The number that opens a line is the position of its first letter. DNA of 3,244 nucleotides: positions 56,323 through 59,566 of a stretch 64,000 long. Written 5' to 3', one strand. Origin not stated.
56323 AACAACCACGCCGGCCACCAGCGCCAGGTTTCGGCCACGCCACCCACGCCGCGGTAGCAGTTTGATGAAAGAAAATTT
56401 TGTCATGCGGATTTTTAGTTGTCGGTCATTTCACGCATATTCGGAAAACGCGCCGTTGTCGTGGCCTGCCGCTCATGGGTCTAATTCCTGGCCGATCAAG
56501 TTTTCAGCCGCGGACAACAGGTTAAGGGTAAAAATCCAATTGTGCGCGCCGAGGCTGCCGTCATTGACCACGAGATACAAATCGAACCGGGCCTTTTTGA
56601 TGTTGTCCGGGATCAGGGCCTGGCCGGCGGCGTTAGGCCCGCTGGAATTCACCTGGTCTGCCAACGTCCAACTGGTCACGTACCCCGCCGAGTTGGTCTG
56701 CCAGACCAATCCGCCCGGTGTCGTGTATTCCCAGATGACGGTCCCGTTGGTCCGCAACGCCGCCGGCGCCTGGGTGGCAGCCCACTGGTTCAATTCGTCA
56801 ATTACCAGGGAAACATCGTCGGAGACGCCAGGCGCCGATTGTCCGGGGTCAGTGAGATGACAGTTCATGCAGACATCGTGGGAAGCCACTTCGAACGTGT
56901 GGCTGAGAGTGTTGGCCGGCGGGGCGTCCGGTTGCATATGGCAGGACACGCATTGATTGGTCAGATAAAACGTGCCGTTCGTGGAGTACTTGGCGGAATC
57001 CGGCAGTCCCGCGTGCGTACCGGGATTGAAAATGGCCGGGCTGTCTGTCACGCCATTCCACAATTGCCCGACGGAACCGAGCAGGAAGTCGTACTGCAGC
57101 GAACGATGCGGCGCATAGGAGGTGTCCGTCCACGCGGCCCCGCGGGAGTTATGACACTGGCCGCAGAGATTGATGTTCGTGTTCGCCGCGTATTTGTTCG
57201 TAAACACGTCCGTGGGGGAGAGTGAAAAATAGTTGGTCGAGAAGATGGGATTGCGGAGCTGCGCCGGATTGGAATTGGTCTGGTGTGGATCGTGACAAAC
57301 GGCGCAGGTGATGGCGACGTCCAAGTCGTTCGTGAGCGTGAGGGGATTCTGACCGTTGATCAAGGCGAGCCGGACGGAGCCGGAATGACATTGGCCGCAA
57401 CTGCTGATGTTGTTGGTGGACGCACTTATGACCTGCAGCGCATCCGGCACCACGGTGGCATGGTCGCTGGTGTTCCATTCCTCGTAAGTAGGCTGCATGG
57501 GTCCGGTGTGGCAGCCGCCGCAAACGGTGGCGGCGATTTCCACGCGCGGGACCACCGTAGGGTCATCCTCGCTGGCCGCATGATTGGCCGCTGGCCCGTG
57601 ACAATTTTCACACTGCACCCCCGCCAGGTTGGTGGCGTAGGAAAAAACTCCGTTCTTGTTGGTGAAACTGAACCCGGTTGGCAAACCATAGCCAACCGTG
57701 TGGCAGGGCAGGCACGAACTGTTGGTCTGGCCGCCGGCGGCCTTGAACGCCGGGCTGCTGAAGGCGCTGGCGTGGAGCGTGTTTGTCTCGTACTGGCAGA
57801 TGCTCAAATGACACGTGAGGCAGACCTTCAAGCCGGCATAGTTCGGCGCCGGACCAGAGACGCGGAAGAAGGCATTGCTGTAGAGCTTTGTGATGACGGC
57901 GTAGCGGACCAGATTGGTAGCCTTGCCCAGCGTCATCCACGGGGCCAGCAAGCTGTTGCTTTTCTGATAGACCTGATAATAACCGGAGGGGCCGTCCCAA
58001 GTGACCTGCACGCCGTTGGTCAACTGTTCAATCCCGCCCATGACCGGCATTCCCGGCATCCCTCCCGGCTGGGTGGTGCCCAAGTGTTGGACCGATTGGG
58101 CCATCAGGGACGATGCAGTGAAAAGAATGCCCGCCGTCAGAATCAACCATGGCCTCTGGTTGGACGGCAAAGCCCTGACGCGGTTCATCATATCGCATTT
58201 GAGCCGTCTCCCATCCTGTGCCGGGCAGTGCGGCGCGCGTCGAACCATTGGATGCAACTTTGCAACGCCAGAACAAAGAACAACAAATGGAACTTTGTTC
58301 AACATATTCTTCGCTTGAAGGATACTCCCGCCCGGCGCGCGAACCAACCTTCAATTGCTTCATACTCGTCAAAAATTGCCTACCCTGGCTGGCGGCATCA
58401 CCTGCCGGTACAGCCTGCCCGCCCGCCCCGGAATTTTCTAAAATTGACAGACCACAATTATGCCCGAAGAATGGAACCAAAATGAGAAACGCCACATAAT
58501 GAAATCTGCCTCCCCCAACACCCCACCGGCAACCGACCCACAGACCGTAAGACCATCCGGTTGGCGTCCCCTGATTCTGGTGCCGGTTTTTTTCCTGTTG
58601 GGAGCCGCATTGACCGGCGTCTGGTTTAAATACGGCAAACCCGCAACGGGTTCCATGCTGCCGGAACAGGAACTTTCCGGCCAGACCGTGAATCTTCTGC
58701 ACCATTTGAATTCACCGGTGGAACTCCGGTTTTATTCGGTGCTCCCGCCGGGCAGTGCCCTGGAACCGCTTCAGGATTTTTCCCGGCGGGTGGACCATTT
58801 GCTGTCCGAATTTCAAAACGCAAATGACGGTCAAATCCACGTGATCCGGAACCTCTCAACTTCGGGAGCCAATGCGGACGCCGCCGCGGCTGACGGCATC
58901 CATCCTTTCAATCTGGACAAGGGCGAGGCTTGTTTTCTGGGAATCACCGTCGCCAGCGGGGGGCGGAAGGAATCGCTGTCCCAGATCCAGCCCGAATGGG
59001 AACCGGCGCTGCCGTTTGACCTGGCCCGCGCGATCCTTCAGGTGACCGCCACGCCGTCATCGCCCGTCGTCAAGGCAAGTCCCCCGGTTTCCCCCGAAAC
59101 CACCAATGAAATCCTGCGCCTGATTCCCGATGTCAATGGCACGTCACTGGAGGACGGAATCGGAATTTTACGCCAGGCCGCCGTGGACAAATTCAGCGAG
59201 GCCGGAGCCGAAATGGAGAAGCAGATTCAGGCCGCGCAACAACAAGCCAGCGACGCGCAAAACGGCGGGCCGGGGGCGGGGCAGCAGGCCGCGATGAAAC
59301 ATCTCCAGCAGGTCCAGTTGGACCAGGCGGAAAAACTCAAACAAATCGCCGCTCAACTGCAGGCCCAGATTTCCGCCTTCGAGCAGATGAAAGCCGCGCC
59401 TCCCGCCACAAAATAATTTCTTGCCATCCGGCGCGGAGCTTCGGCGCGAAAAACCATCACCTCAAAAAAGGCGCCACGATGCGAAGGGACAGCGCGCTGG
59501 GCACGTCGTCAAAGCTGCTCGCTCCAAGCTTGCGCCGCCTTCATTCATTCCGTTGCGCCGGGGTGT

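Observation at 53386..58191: MtrCAB-like gene order: 9-heme cytochrome, 8-heme cytochrome, 713-aa beta-barrel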

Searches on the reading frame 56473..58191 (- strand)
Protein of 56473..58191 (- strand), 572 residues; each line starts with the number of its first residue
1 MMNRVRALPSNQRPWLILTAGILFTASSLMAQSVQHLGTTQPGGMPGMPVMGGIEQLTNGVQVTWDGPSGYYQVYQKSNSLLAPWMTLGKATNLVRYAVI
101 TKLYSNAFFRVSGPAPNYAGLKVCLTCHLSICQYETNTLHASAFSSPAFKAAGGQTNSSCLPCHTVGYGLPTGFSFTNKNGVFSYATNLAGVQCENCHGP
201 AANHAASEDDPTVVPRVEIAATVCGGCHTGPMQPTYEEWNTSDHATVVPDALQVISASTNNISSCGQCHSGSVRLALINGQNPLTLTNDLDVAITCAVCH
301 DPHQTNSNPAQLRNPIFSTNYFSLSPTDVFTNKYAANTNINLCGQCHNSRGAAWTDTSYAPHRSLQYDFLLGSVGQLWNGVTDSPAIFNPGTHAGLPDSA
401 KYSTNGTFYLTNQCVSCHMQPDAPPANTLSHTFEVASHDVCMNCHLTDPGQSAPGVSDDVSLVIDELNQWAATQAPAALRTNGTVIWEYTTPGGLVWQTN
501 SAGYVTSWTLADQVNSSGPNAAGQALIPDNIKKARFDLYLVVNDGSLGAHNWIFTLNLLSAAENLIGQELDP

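Call 4: search_protein_families(library=pfam, proteins=[window:56473-58191:-], max_evalue=0.1)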
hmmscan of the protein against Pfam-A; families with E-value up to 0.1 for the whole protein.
window:56473-58191:- (572 aa): 7 families
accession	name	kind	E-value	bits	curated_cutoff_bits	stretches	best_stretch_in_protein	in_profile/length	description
PF14522.11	Cytochrome_C7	-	1.2e-14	54.4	24.8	4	184-270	4-67/67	Cytochrome c7 and related cytochrome c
PF22113.1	Mtrc-MtrF_II-IV_dom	-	3.8e-11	43.3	30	3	218-304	78-167/176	Outer membrane cytochrome MtrC/MtrF-like, domains II/IV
PF13435.11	Cytochrome_C554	-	6.6e-11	43.4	20.8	1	123-199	1-84/84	Cytochrome c554 and c-prime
PF14537.11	Cytochrom_c3_2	-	3.7e-09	37.4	25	1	257-307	21-71/79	Cytochrome c3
PF09699.15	Paired_CXXCH_1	-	3.1e-06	27.2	20.6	1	296-349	9-38/41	Doubled CXXCH motif (Paired_CXXCH_1)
PF02335.20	Cytochrom_C552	-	0.00054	19.5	24.1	1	241-347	66-175/438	Cytochrome c552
PF02085.21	Cytochrom_CIII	-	0.0032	18.2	22.9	0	411-448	46-85/101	Class III cytochrome C family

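Call 5: search_protein_families(library=ncbifam, proteins=[window:56473-58191:-], max_evalue=0.1)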
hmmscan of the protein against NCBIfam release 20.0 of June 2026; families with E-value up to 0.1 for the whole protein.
window:56473-58191:- (572 aa): 8 families
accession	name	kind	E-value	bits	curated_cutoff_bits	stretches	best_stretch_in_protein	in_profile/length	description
NF041198.1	UshA_like_PCGU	equivalog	3e-25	88.8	275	2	116-234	403-514/519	UshA-like (seleno)protein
TIGR03508.1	decahem_SO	subfamily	2.3e-11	43.6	192.2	1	158-352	3-201/258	DmsE family decaheme c-type cytochrome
NF041028.1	decahem_GSU2203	exception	1.6e-09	37.4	325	1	126-313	6-194/317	GSU2203 family decaheme c-type cytochrome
NF043010.1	Cyt554_Nsmonas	equivalog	2.4e-06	27.1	400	1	116-204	26-121/238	cytochrome c-550 CycA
TIGR04257.1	nanowire_3heme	domain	3.1e-05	24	40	1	179-231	11-61/75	c(7)-type cytochrome triheme domain-containing protein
TIGR01905.1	paired_CXXCH_1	subfamily_domain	0.00017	21.5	25.2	1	296-314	9-26/41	doubled CXXCH domain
TIGR03153.1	cytochr_NrfH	equivalog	0.0041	17.2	134.2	0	394-445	85-133/138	cytochrome c nitrite reductase small subunit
NF045713.1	CxxCH_16_HmcA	equivalog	0.073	11.6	400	1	413-445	490-521/541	sulfate respiration complex hexadecaheme cytochrome HmcA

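Call 20: search_solved_structures(query=window:56473-58191:-, max_evalue=1, show_alignments=2)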
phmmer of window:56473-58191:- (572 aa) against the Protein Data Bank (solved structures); distinct sequences matched with E-value up to 1: 5.
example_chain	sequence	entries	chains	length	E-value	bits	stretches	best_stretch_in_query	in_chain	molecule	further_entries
6qvm_A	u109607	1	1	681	4.8e-11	45.3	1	159-314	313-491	Multiheme cytochrome cf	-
6i5b_A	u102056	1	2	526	1.3e-08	37.2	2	157-229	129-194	Uncharacterized protein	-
6r2q_A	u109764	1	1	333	2.8e-05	26.2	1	158-352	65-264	Cystathionine beta-synthase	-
1bvb_A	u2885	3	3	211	0.00048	22.1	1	118-205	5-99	CYTOCHROME C-554 | CYTOCHROME C554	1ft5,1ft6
4rkm_A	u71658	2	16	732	0.19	13.6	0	290-347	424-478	MccA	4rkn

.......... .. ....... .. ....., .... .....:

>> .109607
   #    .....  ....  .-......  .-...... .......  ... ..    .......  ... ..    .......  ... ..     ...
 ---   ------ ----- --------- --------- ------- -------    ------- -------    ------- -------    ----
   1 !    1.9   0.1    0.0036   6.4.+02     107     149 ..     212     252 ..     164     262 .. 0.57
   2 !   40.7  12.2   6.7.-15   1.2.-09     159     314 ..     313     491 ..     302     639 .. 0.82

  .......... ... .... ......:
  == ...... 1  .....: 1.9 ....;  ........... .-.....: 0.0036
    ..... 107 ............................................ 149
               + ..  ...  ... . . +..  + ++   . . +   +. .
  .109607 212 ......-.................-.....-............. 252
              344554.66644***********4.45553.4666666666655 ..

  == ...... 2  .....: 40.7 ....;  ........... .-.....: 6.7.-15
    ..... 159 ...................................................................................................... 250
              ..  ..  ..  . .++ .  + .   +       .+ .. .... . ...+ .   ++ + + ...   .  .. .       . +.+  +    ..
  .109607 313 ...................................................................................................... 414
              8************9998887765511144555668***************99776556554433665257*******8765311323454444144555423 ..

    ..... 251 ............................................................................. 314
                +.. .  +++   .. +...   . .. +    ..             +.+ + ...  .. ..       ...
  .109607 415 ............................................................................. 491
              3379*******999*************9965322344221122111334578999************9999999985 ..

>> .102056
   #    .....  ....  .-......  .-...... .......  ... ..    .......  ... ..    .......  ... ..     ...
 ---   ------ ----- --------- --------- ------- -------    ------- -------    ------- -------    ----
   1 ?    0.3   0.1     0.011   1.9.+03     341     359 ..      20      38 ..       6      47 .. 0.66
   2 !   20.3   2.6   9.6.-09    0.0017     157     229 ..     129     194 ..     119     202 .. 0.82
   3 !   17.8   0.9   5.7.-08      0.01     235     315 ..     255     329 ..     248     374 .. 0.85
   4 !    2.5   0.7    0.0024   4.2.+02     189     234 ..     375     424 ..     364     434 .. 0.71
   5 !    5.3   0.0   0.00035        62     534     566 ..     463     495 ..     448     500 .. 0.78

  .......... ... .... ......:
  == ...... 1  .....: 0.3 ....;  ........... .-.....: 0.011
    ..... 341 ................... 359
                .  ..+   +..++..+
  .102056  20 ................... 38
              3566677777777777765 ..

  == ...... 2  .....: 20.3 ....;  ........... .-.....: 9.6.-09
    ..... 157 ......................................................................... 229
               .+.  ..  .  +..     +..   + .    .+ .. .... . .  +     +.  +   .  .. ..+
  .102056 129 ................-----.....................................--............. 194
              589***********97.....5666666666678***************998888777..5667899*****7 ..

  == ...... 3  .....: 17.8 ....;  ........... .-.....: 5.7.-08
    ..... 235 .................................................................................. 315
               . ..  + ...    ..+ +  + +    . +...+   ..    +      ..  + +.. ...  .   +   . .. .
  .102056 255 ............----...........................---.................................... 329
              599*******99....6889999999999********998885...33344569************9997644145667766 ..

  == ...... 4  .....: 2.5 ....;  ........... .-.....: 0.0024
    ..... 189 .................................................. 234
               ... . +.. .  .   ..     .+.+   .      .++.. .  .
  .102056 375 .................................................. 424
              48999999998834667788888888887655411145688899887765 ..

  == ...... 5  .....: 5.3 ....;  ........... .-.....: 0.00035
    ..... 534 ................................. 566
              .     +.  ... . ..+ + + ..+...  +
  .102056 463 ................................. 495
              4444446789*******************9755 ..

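Call 60: find_homologous_proteins(query=window:56473-58191:-, max_evalue=0.00001)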
Query window:56473-58191:- (572 aa): 1793 proteins with E <= 0.00001 among 8000 candidates; the best 120 are listed.
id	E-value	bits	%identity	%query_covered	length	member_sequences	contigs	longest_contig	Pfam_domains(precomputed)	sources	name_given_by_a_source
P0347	0.0e+0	1159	88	100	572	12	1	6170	PF09699.16,PF14537.12,PF13435.12,PF14522.12,PF22113.2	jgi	jgi:hypothetical protein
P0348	0.0e+0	1115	84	100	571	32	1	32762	PF09699.16,PF14537.12,PF13435.12,PF14522.12,PF22113.2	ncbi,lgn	ncbi:MAG: cytochrome c family protein [Verrucomicrobiia bacterium]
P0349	0.0e+0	1111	84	100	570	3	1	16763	PF09699.16,PF14537.12,PF13435.12,PF14522.12,PF22113.2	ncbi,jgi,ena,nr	ncbi:MAG TPA: cytochrome c family protein [Candidatus Nitrosopolaris sp.]|nr:cytochrome c family pro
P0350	0.0e+0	1101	85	98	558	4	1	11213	PF09699.16,PF14537.12,PF13435.12,PF14522.12,PF22113.2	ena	-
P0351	0.0e+0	1097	83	100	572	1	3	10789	PF09699.16,PF14537.12,PF13435.12,PF14522.12,PF22113.2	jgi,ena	jgi:hypothetical protein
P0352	0.0e+0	1092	83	100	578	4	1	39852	PF09699.16,PF14537.12,PF13435.12,PF14522.12,PF22113.2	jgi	jgi:hypothetical protein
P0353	0.0e+0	1091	82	100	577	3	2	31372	PF09699.16,PF14537.12,PF13435.12,PF14522.12,PF22113.2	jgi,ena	jgi:hypothetical protein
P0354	0.0e+0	1078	82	100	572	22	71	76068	PF09699.16,PF14537.12,PF13435.12,PF14522.12,PF22113.2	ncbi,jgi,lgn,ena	ncbi:MAG: multiheme c-type cytochrome [Verrucomicrobiota bacterium]|jgi:hypothetical protein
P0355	0.0e+0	1077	81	100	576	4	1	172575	PF09699.16,PF14537.12,PF13435.12,PF14522.12,PF22113.2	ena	-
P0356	0.0e+0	1076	81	100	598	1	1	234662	PF09699.16,PF14537.12,PF13435.12,PF14522.12,PF22113.2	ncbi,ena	-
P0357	0.0e+0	1065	82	100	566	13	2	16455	PF09699.16,PF14537.12,PF13435.12,PF14522.12,PF22113.2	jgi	jgi:hypothetical protein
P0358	0.0e+0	1064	81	100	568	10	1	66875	PF09699.16,PF14537.12,PF13435.12,PF14522.12,PF22113.2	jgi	-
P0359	0.0e+0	1060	81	100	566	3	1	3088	PF09699.16,PF14537.12,PF13435.12,PF14522.12,PF22113.2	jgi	jgi:hypothetical protein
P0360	0.0e+0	1055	80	100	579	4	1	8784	PF09699.16,PF14537.12,PF13435.12,PF14522.12,PF22113.2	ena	-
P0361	0.0e+0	1044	80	99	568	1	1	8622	PF09699.16,PF14537.12,PF13435.12,PF14522.12,PF22113.2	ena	-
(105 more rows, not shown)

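Call 81: predict_structure(alignment_id=A4)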
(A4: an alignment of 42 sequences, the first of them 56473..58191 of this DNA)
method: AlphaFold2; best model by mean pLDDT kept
length: 572 residues; sequences in the alignment: 42
mean_pLDDT: 42.0   pTM: 0.30
mean pLDDT of the five models: 42.0, 41.4, 38.9, 34.7, 34.2
residues with pLDDT >= 90: 0; 70-90: 91; 50-70: 76; < 50: 405
segments of 3 or more residues with pLDDT < 50: 1-48, 115-146, 149-452, 481-493, 513-515, 548-550
pLDDT, mean of each block of 10 residues (from residue 1): 36 40 32 27 41 77 74 72 66 67 73 47 32 31 45 42 29 29 29 25 30 23 23 36 34 33 28 23 23 20 22 22 23 23 23 26 27 32 32 30 32 31 27 33 39 64 80 70 42 56 69 52 69 72 55 70 85 59
secondary structure, 60 per line:
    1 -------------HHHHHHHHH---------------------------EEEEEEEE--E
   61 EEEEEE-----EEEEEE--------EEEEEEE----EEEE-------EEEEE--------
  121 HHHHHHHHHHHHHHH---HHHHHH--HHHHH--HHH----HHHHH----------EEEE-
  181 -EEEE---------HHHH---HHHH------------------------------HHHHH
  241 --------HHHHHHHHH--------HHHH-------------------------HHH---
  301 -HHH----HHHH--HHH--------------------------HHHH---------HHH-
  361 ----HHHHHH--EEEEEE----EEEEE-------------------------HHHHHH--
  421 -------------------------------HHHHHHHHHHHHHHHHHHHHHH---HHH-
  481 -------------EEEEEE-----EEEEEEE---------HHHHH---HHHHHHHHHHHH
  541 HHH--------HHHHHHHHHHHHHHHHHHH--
elements in order: H14-22 E50-57 E60-66 E72-77 E86-92 E97-100 E108-112 H121-135 H139-144 H147-151 H161-165 E176-179 E182-185 H195-198 H202-205 H236-240 H249-257 H266-269 H309-312 H344-347 H365-370 E373-378 E383-387 H413-418 H452-473 E494-499 E505-511 H521-525 H529-543 H552-570

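Call 84: search_solved_structures(query=A4, max_evalue=0.01)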
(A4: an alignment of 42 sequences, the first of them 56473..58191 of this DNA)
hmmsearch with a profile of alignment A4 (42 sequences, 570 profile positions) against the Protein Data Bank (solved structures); distinct sequences matched with E-value up to 0.01: 3.
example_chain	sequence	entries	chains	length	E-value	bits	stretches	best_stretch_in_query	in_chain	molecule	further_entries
6i5b_A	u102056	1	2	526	1.5e-17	66.6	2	157-230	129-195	Uncharacterized protein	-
6qvm_A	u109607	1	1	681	1.2e-15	60.4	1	158-314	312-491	Multiheme cytochrome cf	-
1bvb_A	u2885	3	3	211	4.3e-08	35.4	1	118-205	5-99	CYTOCHROME C-554 | CYTOCHROME C554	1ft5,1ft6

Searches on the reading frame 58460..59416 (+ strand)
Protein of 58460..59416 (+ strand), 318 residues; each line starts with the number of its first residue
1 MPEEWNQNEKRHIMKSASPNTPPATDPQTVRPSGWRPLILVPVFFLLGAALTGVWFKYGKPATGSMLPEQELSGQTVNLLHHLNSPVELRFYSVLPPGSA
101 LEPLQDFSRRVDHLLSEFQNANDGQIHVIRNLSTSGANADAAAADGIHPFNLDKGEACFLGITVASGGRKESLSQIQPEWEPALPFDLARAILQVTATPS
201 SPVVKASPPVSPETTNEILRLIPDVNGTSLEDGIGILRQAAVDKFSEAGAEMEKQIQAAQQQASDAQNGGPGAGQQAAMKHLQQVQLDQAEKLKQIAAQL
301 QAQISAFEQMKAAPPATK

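Call 4: search_protein_families(library=pfam, proteins=[window:58460-59416:+], max_evalue=0.1)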
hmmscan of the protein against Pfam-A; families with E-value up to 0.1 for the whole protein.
window:58460-59416:+ (318 aa): 2 families
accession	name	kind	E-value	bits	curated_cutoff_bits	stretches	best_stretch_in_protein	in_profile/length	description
PF23357.1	DUF7088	-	6.3e-08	33.2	27.8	1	72-156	7-89/105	Domain of unknown function (DUF7088)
PF00823.25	PPE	-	0.0052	17.3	26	1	222-315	6-104/165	PPE family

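Call 5: search_protein_families(library=ncbifam, proteins=[window:58460-59416:+], max_evalue=0.1)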
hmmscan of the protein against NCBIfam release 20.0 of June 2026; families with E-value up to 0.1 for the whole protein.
window:58460-59416:+ (318 aa): 0 families

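Call 76: search_protein_families(library=phrogs, proteins=[window:58460-59416:+], max_evalue=0.01)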
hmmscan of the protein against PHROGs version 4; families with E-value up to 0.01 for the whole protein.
window:58460-59416:+ (318 aa): 0 families
